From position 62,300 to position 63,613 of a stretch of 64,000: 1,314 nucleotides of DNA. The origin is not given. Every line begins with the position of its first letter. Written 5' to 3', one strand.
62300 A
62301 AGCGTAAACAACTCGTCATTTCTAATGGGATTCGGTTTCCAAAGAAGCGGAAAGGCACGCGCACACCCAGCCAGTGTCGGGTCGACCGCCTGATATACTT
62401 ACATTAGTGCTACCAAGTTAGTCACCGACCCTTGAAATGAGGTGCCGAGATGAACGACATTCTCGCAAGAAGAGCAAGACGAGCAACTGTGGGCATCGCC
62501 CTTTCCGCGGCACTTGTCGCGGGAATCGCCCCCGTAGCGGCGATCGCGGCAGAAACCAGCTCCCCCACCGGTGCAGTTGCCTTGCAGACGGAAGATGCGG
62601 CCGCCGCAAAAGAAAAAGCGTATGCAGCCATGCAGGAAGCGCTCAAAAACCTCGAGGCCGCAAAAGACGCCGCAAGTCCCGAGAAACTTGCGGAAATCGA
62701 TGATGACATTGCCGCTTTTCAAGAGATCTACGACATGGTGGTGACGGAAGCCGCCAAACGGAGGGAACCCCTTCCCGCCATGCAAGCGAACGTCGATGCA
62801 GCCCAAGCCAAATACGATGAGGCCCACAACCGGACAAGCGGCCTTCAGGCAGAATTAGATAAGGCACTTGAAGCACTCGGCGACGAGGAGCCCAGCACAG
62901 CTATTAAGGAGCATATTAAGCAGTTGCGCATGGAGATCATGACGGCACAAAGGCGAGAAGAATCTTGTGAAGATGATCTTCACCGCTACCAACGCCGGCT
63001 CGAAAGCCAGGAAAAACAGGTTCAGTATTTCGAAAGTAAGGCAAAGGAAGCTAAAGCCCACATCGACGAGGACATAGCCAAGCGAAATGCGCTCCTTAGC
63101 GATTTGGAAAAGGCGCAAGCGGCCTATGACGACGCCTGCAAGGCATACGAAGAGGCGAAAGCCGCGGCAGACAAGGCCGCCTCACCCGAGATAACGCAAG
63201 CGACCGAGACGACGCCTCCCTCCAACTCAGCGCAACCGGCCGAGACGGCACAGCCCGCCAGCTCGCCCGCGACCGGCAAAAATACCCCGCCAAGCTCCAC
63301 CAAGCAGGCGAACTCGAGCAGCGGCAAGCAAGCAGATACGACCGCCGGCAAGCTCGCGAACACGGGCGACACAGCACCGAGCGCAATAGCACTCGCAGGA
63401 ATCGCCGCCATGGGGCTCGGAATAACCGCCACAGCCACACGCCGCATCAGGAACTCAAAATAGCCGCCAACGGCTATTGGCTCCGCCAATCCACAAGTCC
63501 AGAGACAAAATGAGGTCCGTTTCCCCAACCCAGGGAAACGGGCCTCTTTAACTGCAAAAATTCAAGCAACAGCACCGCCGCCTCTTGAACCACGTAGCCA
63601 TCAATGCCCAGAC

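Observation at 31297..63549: Intergenic repeat family 2: BIME-like arrays of ~21-nt units in strictly alternating orientation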

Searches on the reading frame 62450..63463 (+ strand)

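Call 44: search_protein_families(library=pfam, proteins=[window:62450-63463:+], max_evalue=0.001)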
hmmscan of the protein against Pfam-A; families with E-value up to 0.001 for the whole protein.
window:62450-63463:+ (337 aa): 2 families
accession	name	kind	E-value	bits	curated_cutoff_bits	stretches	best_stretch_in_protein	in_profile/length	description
PF00261.25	Tropomyosin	-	7.1e-05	22.8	38.6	0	151-244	3-99/242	Tropomyosin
PF24423.1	OVT1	-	0.00018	22.3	30.9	0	173-236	6-69/100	Major antigen, helical domain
